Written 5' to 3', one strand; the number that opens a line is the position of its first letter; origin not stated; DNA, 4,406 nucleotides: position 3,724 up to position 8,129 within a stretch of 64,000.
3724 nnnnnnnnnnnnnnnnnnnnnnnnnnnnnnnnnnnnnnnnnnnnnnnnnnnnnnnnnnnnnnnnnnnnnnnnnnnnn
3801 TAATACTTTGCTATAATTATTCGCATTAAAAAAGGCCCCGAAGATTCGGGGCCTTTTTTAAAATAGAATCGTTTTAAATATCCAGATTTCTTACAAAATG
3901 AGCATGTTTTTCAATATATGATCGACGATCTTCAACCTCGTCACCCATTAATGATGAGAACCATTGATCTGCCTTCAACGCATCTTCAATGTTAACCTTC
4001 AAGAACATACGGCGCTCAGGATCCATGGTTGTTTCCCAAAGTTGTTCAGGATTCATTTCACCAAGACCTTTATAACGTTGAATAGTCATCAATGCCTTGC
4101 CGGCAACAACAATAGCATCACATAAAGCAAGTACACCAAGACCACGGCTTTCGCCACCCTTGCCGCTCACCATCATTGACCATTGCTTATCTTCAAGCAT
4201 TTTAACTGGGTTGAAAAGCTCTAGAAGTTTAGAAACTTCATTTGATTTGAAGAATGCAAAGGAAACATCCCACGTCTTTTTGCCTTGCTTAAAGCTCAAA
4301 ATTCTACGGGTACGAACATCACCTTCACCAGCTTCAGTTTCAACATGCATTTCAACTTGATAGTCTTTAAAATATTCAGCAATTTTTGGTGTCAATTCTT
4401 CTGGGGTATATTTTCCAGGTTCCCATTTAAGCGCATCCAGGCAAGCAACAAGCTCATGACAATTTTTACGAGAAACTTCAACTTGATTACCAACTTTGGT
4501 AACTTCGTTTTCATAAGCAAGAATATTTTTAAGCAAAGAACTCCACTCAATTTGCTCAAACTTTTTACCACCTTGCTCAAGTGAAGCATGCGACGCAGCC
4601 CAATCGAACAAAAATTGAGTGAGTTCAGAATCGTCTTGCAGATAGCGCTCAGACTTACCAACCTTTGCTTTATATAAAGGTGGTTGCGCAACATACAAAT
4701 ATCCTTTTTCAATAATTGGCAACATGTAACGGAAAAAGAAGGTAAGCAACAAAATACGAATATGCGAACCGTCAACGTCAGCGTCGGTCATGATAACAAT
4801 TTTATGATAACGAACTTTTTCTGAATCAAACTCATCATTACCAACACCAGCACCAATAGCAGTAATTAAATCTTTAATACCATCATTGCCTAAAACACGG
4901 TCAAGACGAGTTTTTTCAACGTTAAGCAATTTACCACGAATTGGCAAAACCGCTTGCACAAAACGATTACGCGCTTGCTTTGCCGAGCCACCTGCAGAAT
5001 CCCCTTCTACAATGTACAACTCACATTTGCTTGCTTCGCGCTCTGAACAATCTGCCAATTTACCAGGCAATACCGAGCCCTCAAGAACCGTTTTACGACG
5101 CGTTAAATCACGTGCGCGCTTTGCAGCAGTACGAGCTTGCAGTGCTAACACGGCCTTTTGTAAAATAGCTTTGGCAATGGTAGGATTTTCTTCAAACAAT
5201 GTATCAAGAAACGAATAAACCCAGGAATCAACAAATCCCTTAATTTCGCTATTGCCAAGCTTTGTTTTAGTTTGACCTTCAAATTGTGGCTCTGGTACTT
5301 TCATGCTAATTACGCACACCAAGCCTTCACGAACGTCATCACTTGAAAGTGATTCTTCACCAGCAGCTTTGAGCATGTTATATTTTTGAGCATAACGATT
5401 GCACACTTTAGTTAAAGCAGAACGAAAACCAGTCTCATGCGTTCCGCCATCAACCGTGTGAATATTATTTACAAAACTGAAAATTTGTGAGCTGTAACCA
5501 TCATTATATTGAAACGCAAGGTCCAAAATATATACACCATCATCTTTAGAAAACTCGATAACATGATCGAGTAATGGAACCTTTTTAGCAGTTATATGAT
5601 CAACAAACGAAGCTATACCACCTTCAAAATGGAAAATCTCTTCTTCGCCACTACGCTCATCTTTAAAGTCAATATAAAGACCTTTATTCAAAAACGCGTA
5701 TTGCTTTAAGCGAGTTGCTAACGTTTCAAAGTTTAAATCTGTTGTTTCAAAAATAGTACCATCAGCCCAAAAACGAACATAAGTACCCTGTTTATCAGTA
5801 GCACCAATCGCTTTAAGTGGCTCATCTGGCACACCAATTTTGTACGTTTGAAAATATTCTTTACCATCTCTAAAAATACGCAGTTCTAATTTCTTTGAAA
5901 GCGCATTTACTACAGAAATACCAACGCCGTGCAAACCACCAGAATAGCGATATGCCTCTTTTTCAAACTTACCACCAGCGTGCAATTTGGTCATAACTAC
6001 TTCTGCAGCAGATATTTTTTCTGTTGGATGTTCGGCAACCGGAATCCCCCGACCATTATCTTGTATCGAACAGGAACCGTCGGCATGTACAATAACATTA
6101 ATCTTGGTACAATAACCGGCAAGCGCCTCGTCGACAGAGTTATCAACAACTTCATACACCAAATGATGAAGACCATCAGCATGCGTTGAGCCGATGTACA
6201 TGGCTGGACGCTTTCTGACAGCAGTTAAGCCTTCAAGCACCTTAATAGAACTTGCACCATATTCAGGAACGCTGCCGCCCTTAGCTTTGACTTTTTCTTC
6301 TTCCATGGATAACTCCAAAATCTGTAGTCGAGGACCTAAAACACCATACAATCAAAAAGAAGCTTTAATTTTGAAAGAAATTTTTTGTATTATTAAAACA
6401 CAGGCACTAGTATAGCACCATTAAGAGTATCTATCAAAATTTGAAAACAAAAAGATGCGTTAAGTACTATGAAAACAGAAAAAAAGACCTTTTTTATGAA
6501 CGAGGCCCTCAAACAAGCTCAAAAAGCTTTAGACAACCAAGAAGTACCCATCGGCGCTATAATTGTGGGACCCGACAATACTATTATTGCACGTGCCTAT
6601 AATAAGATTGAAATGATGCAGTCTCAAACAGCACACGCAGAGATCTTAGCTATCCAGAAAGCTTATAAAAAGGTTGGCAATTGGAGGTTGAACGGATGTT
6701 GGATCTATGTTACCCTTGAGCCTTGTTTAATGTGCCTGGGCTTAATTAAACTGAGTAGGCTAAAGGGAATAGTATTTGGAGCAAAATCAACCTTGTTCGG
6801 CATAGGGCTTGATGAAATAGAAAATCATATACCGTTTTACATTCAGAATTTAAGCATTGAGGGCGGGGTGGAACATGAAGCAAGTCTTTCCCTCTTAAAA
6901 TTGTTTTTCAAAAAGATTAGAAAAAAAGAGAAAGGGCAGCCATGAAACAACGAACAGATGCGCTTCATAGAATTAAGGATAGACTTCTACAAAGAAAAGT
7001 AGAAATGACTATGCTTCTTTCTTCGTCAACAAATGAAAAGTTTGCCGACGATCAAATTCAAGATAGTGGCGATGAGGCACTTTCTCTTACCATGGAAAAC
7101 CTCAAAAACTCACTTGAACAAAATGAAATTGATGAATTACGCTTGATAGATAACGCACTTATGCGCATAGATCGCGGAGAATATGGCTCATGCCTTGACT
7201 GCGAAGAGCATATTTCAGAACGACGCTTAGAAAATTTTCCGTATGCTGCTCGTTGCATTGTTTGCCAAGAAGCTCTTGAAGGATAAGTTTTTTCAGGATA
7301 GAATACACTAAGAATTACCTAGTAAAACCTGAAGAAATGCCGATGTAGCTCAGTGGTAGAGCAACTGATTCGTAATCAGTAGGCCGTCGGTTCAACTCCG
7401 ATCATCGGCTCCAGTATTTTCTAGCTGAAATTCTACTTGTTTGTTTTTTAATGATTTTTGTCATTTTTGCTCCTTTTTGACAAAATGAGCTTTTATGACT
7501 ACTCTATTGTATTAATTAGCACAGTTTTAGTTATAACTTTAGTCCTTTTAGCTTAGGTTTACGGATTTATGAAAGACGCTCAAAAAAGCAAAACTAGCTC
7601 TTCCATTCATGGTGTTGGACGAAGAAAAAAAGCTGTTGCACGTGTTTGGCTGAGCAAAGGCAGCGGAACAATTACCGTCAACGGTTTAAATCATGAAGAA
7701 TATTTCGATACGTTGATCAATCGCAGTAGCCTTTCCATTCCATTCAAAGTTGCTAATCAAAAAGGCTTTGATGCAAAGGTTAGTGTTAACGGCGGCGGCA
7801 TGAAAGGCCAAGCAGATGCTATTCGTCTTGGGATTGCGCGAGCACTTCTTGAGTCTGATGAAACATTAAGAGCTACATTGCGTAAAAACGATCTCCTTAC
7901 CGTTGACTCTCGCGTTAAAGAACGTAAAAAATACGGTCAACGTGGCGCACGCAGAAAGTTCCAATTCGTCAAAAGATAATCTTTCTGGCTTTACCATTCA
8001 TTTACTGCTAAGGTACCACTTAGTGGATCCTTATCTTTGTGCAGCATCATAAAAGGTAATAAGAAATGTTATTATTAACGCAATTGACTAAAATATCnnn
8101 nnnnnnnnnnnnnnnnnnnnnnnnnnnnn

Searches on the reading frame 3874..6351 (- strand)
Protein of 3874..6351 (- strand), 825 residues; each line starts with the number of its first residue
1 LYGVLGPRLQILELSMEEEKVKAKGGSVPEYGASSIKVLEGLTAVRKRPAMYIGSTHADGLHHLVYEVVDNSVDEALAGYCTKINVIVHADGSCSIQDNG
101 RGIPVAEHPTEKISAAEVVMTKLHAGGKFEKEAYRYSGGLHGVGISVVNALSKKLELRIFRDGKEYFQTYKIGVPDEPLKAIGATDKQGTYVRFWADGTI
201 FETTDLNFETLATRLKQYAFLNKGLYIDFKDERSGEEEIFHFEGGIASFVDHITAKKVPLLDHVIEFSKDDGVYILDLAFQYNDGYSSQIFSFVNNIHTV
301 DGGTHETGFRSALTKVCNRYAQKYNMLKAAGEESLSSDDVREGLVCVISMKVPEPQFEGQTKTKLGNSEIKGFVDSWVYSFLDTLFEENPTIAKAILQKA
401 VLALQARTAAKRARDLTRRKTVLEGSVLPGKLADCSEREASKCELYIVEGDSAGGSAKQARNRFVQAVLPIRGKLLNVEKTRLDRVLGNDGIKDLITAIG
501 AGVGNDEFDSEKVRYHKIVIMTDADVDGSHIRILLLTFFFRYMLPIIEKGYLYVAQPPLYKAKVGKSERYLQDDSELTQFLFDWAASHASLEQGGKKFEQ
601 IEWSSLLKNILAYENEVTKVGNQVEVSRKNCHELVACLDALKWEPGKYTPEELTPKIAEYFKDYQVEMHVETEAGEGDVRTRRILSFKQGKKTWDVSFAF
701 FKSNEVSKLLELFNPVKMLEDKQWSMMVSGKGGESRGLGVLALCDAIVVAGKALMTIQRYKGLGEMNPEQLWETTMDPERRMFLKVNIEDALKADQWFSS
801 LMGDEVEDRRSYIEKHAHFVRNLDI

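Call 19: search_protein_families(library=pfam, proteins=[window:3874-6351:-], max_evalue=0.001)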
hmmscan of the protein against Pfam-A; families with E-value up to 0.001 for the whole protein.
window:3874-6351:- (825 aa): 5 families
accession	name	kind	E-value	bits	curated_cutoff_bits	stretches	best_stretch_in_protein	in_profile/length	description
PF00204.31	DNA_gyraseB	-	1.8e-55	187.5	27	1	245-415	1-172/173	DNA gyrase B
PF00986.26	DNA_gyraseB_C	-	1.2e-29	102.7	29.8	1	755-814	4-63/63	DNA gyrase B subunit, carboxyl terminus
PF01751.28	Toprim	-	1.3e-18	67.4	23.1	1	444-556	1-95/96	Toprim domain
PF02518.31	HATPase_c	-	1.5e-15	58.1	26.4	1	58-196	3-107/111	Histidine kinase-, DNA gyrase B-, and HSP90-like ATPase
PF21249.2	GyrB_hook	-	0.0003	20.7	23.7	1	558-580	1-23/29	GyrB, hook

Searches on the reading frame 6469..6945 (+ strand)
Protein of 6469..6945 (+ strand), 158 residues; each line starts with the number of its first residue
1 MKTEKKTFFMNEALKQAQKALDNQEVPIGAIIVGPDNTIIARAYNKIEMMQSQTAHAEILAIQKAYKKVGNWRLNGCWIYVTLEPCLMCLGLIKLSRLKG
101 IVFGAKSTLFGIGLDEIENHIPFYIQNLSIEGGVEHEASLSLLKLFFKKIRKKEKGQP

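Call 19: search_protein_families(library=pfam, proteins=[window:6469-6945:+], max_evalue=0.001)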
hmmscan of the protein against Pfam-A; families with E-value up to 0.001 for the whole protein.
window:6469-6945:+ (158 aa): 3 families
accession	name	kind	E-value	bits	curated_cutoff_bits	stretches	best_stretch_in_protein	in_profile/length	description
PF14437.12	MafB19-deam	-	1.3e-33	116.3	27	1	7-151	4-142/142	MafB19-like deaminase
PF00383.29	dCMP_cyt_deam_1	-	2e-28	98.7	25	1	4-104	2-101/102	Cytidine and deoxycytidylate deaminase zinc-binding region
PF14439.12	Bd3614-deam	-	0.00065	20.1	38.5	1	27-93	9-74/113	Bd3614-like deaminase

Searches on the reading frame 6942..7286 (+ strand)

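Call 19: search_protein_families(library=pfam, proteins=[window:6942-7286:+], max_evalue=0.001)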
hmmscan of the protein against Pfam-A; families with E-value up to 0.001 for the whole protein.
window:6942-7286:+ (114 aa): 1 family
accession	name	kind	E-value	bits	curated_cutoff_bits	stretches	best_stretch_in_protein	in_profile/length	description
PF01258.23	zf-dskA_traR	-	4.3e-11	43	24.9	1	79-113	1-35/36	Prokaryotic dksA/traR C4-type zinc finger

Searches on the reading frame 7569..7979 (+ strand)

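Call 19: search_protein_families(library=pfam, proteins=[window:7569-7979:+], max_evalue=0.001)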
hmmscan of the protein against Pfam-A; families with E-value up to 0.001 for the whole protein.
window:7569-7979:+ (136 aa): 1 family
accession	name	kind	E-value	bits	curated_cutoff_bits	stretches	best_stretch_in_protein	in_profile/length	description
PF00380.25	Ribosomal_S9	-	3.9e-44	150.4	22.5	1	17-136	1-121/121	Ribosomal protein S9/S16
